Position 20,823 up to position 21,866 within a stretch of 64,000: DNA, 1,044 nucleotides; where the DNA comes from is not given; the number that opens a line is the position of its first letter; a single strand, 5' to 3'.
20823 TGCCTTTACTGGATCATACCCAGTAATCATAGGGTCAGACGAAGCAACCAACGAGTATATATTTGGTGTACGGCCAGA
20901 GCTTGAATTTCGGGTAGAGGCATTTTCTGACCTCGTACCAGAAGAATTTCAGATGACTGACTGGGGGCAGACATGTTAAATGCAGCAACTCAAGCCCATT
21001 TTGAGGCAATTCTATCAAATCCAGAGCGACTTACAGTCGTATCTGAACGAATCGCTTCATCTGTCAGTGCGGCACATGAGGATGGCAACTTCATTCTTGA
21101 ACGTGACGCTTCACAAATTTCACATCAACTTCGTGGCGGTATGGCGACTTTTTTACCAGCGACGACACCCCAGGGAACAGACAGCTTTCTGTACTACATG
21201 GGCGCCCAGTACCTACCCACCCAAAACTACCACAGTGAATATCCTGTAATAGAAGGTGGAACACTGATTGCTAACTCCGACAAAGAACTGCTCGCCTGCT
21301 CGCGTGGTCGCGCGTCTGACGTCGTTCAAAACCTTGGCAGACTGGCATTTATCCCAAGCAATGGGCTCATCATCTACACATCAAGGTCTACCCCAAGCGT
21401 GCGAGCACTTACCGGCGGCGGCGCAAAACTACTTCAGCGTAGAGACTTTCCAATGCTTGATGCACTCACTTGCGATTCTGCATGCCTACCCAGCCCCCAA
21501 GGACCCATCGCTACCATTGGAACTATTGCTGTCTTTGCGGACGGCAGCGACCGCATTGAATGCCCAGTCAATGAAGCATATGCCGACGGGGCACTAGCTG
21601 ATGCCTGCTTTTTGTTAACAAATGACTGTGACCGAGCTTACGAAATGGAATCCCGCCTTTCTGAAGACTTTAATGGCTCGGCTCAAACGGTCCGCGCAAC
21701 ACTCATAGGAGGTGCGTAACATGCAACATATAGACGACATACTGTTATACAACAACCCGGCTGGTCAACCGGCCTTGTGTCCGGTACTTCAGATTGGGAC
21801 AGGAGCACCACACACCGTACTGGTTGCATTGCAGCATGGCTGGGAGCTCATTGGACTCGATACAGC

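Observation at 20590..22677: Tightly coupled three-gene operon (two unknowns plus an AstE/AspA-like zinc deacylase), possibly acquired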

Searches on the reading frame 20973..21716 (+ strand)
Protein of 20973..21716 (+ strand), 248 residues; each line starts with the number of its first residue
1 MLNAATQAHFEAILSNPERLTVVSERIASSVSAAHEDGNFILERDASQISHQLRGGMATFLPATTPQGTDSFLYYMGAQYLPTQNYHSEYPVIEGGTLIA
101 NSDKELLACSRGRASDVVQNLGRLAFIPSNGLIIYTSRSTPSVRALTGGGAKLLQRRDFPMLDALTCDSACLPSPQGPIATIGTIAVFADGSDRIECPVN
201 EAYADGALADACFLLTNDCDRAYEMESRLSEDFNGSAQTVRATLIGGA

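Call 3: search_protein_families(library=pfam, proteins=[window:20973-21716:+], max_evalue=1)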
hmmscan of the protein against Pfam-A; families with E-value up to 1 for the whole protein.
window:20973-21716:+ (248 aa): 0 families

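Call 4: search_protein_families(library=ncbifam, proteins=[window:20973-21716:+], max_evalue=1)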
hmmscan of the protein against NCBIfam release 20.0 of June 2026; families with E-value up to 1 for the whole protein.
window:20973-21716:+ (248 aa): 0 families

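Call 6: find_homologous_proteins(query=window:20973-21716:+, max_evalue=0.001)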
Query window:20973-21716:+ (248 aa): 1 proteins with E <= 0.001 among 1072 candidates.
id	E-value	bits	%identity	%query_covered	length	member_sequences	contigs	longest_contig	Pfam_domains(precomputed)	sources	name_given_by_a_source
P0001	8.0e-160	548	100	100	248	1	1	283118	-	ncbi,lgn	-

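Call 15: search_protein_representatives(protein=window:20973-21716:+)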
Query: 248 residues. Proteins with E-value up to 0.001 (for the whole library): 7; up to 1e-10: 5; up to 1e-30: 3. The best 7 are listed.
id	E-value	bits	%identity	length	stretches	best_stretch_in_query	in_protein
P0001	2.5e-160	547.7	100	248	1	1-248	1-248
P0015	1.5e-42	162.4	41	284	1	7-247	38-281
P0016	1.2e-41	159.3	42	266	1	8-245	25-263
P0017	2.4e-23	99.5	34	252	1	12-244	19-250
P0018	2.9e-13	66.5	33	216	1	24-242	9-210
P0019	4.9e-04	36.3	29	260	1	13-183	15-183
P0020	6.6e-04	35.9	33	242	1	124-246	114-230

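Call 24: search_solved_structures(query=A1, max_evalue=10)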
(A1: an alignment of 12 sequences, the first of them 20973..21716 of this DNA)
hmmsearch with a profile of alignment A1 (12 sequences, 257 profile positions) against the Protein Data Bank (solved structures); distinct sequences matched with E-value up to 10: 2.
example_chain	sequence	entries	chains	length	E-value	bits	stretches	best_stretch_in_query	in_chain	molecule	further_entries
4uos_A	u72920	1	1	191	0.013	18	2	24-64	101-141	DESIGNED HELICAL BUNDLE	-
6vfj_B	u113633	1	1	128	0.73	12.3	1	41-98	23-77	I53_dn5B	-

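Call 25: search_protein_families(library=pfam, alignment_id=A1, max_evalue=10)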
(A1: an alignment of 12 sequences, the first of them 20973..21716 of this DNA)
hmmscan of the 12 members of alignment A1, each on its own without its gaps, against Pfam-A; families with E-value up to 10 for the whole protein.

A. member 1, window:20973-21716:+ (248 aa): 0 families

B. families by the number of members that match (of 12 scanned): 4 families
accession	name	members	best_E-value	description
PF12462.13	Helicase_IV_N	1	0.099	DNA helicase IV / RNA helicase N terminal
PF14001.12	YdfZ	1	0.16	YdfZ protein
PF25568.1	AAA_lid_At3g28540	1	0.25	At3g28540-like, AAA+ ATPase lid domain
PF18484.6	CDCA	1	0.27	Cadmium carbonic anhydrase repeat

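Call 35: predict_structure(alignment_id=A2)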
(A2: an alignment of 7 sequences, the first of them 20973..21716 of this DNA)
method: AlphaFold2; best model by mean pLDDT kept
length: 248 residues; sequences in the alignment: 7
mean_pLDDT: 86.8   pTM: 0.86
mean pLDDT of the five models: 86.8, 85.8, 81.9, 81.0, 78.0
residues with pLDDT >= 90: 136; 70-90: 79; 50-70: 32; < 50: 1
segments of 3 or more residues with pLDDT < 50: none
pLDDT, mean of each block of 10 residues (from residue 1): 84 97 97 86 91 94 93 94 84 92 82 90 86 90 93 91 80 63 79 80 65 92 97 94 75
secondary structure, 60 per line:
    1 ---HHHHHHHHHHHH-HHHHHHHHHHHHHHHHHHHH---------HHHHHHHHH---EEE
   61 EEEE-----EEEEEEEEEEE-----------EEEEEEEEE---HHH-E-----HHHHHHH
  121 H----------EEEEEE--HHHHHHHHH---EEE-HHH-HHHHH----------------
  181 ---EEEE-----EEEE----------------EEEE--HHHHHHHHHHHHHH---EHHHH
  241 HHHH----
elements in order: H4-15 H17-36 H46-54 E58-64 E70-80 E92-100 H114-121 E132-137 H140-148 E152-154 H160-164 E184-187 E193-196 E213-216 H219-232 H237-244

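Call 37: find_related_loci(query=A3, collection=genome_contigs, flank=8000)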
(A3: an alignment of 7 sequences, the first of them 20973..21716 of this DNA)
Query A3 (248 aa) in genome_contigs; peptide patterns used: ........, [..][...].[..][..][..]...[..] (x = any residue, [..] = any of these).
13 stretches matched a pattern, but none encodes a relative of the query by tblastn (E <= 1e-3).

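Call 39: fold_search(model_id=the predicted structure, library=pdb)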
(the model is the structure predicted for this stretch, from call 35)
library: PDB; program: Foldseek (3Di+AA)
matches with E <= 10: 388; with E <= 0.001: 1
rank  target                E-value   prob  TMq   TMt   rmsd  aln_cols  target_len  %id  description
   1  9gj6_C                8.4e-04  1.00  0.39  0.51  13.6       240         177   11  Human 80S ribosome in complex with NatA in proximal and distal position (released 2026-02-18)
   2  4fd5                  1.3e-03  0.96  0.33  0.36   9.7       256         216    9  Crystal structure of arylalkylamine N-Acetyltransferase 2 from Aedes aegypti (released 2012-06-27)
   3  4hnw_B                2.6e-03  0.99  0.38  0.47   9.2       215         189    9  The NatA Acetyltransferase Complex Bound To Inositol Hexakisphosphate (released 2014-03-26)
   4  6sjy_B                3.1e-03  1.00  0.38  0.52   8.7       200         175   10  Diaminobutyrate acetyltransferase EctA from Paenibacillus lautus in complex with its product ADABA (released 2020-01-29)
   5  8g0l_A                3.5e-03  0.99  0.32  0.47   6.1       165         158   10  Semi-synthetic CoA-alpha-Synuclein Constructs Trap N-terminal Acetyltransferase NatB for Binding Mechanism Studies (released 2023-05-03)
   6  3d3s_A                3.5e-03  0.99  0.36  0.52   7.1       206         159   11  Crystal structure of L-2,4-diaminobutyric acid acetyltransferase from Bordetella parapertussis (released 2008-07-15)
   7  2oh1_B                4.0e-03  0.99  0.37  0.48   5.1       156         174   10  Crystal structure of acetyltransferase GNAT family (YP_013287.1) from Listeria monocytogenes 4b F2365 at 1.46 A resolu (released 2007-02-13)
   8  8zt4_B                4.8e-03  0.96  0.34  0.34   8.3       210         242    9  Complex structure of N-acetyltransferase SbzI and carrier protein SbzG in the biosynthesis of altemicidin (released 2025-02-05)
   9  8gxj_B                4.8e-03  0.90  0.31  0.39  11.1       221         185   13  Pseudomonas aeruginosa N-acetyltransferase domain-containing protein PA3270 (released 2022-10-12)
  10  9qqb_XB               5.1e-03  0.96  0.35  0.48  12.7       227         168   12  Quaternary complex of a translating ribosome, NAC, NMT1, and NatA (released 2025-07-16)
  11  8zt3_A                5.4e-03  0.85  0.29  0.39  10.1       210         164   10  N-acetyltransferase SbzI in the biosynthesis of altemicidin (released 2025-02-05)
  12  6sll_B                5.7e-03  1.00  0.39  0.56   7.1       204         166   10  Diaminobutyrate acetyltransferase EctA from Paenibacillus lautus in complex with its substrate L-2,4-diaminobutyric ac (released 2020-01-29)
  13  4fd6                  5.7e-03  0.89  0.34  0.38   8.3       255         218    9  Crystal structure of native arylalkylamine N-Acetyltransferase 2 from the yellow fever mosquito, Aedes aegypti (released 2012-06-27)
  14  6sk1                  6.1e-03  0.98  0.37  0.52   8.7       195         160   12  Diaminobutyrate acetyltransferase EctA from Paenibacillus lautus in complex with coenzyme A (released 2020-01-29)
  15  5k18_B                6.1e-03  0.98  0.31  0.40   4.3       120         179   17  The NatB Acetyltransferase Complex Bound To bisubstrate inhibitor (released 2017-04-19)
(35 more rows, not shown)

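Call 44: find_encoding_contigs(protein=P0017, flank=8000, max_places=2)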
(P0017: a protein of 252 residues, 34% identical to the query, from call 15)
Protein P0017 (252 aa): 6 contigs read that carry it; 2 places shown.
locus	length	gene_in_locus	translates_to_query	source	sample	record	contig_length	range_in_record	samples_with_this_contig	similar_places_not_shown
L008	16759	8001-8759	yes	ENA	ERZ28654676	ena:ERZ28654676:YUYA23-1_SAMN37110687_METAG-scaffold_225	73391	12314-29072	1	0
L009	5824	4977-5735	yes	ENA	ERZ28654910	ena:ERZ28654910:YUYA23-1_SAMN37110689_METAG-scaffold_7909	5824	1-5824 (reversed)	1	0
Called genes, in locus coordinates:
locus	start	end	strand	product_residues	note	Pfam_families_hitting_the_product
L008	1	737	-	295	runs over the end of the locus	PF00589:Phage_integrase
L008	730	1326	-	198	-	PF12002:MgsA_C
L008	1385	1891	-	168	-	-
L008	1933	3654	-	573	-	-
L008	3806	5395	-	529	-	PF16656:Pur_ac_phosph_N (weak)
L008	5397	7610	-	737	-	PF17957:Big_7, PF18370:RGI_lyase (faint), PF25523:Ig_RIMBP2 (faint), PF25832:Fn3_SaeA_2nd (faint), PF00041:fn3 (weak), PF17957:Big_7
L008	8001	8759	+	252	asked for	-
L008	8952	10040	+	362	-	PF03816:LytR_cpsA_psr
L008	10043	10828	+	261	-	PF01636:APH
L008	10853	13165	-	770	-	PF00989:PAS, PF08448:PAS_4 (weak), PF13426:PAS_9, PF08447:PAS_3, PF00989:PAS, PF08447:PAS_3, PF00512:HisKA, PF02518:HATPase_c, +3 more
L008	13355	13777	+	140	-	PF01812:5-FTHF_cyc-lig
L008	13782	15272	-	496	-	PF01564:Spermine_synth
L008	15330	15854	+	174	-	-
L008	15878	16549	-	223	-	-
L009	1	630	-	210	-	?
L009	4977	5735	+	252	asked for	-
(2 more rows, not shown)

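Call 45: find_encoding_contigs(protein=P0018, flank=8000, max_places=2)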
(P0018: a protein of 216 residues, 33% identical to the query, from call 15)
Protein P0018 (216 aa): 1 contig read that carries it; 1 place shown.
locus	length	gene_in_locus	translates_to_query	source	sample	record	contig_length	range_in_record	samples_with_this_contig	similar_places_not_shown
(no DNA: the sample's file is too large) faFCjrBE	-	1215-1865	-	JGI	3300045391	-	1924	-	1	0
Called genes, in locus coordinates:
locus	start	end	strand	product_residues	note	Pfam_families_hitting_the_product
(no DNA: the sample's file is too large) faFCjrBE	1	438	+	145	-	?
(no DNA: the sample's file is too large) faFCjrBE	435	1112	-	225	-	-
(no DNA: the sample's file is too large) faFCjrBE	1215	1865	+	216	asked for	-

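Call 46: find_encoding_contigs(protein=P0019, flank=8000, max_places=2)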
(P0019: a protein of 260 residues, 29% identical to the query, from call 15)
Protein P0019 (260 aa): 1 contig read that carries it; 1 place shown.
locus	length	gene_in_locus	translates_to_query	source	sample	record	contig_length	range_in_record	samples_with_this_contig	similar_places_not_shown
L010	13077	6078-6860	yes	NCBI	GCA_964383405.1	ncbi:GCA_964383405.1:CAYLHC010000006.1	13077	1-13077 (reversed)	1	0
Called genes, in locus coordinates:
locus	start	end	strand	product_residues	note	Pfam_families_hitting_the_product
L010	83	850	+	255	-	PF03807:F420_oxidored (faint), PF14748:P5CR_dimer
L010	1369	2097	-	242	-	-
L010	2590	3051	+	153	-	PF03449:GreA_GreB_N, PF01272:GreA_GreB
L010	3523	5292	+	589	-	PF01336:tRNA_anti-codon (faint), PF00152:tRNA-synt_2, PF09391:DUF2000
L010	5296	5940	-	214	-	-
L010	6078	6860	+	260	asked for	-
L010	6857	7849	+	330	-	PF24827:AstE_AspA_cat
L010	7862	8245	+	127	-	PF06262:Zincin_1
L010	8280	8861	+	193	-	PF03358:FMN_red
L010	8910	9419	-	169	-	-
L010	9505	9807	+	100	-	PF04248:NTP_transf_9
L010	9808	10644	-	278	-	PF01978:TrmB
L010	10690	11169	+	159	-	PF01243:PNPOx_N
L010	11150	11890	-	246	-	PF00005:ABC_tran, PF13304:AAA_21 (faint), PF13476:AAA_23 (faint)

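Call 53: search_protein_families(library=padloc, proteins=[window:20973-21716:+], max_evalue=1)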
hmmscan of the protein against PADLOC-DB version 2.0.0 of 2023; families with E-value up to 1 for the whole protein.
window:20973-21716:+ (248 aa): 0 families

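Call 54: search_protein_families(library=phrogs, proteins=[window:20973-21716:+], max_evalue=1)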
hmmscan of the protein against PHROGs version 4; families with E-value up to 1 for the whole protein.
window:20973-21716:+ (248 aa): 2 families
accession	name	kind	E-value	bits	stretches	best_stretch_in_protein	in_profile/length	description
phrog_21473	-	unknown function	0.03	13.4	1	11-134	199-308/947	-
phrog_28096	-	unknown function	0.13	13.3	1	24-63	14-53/89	-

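Call 74: search_dna_similar(query=window:20973-21716:+, collection=plasmids, mode=protein, max_evalue=0.001, max_rows=10)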
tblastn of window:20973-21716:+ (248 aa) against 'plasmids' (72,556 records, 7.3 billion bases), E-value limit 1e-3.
No match.

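Call 75: search_dna_similar(query=window:20973-21716:+, collection=phages, mode=protein, max_evalue=0.001, max_rows=10)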
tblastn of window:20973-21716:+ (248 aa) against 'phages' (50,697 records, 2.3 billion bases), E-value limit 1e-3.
No match.

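Call 76: fold_search(model_id=the predicted structure, library=viral)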
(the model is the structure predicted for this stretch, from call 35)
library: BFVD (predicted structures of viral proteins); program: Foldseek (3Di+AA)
matches with E <= 10: 290; with E <= 0.001: 0
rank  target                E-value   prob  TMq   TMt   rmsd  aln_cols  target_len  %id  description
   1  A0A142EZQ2            8.3e-03  0.60  0.29  0.24  13.9       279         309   10  (no name in the UniProt tables at hand)
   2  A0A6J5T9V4            8.8e-03  0.63  0.30  0.34  10.4       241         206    6  Uncharacterized protein [uncultured Caudovirales phage]
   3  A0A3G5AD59            1.0e-02  0.89  0.27  0.31   6.4       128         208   12  N-acetyltransferase domain-containing protein [Satyrvirus sp.]
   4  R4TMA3                1.1e-02  0.91  0.30  0.28   9.3       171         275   16  Uncharacterized protein [Haloarcula hispanica tailed virus 1]
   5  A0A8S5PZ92            1.4e-02  0.90  0.27  0.30   9.6       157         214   11  Aspartate 1-decarboxylase [Siphoviridae sp. ctG0D7]
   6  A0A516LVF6            1.4e-02  0.91  0.29  0.39  10.3       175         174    9  (no name in the UniProt tables at hand)
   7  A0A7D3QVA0            2.0e-02  0.90  0.39  0.43   8.4       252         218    8  Acyl-CoA N-acyltransferase [Fadolivirus FV1/VV64]
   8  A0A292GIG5            2.2e-02  0.92  0.36  0.50   8.2       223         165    8  (no name in the UniProt tables at hand)
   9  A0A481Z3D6            2.5e-02  0.93  0.27  0.44   5.4       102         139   11  Acetyltransferase (GNAT) family protein [Pithovirus LCPAC101]
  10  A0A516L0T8            2.7e-02  0.94  0.30  0.23   7.3       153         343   11  (no name in the UniProt tables at hand)
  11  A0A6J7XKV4            3.2e-02  0.85  0.34  0.48   5.0       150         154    8  NAT_SF domain containing protein [uncultured Caudovirales phage]
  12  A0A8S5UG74            3.4e-02  0.96  0.31  0.49   4.5       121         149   12  Acetyltransferase [Myoviridae sp. ctshb19]
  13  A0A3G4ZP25            3.4e-02  0.72  0.40  0.25  10.0       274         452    9  N-acetyltransferase domain-containing protein [Terrestrivirus sp.]
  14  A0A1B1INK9            4.4e-02  0.95  0.34  0.51   4.4       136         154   12  (no name in the UniProt tables at hand)
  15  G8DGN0                5.3e-02  0.28  0.29  0.27  15.9       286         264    9  (no name in the UniProt tables at hand)
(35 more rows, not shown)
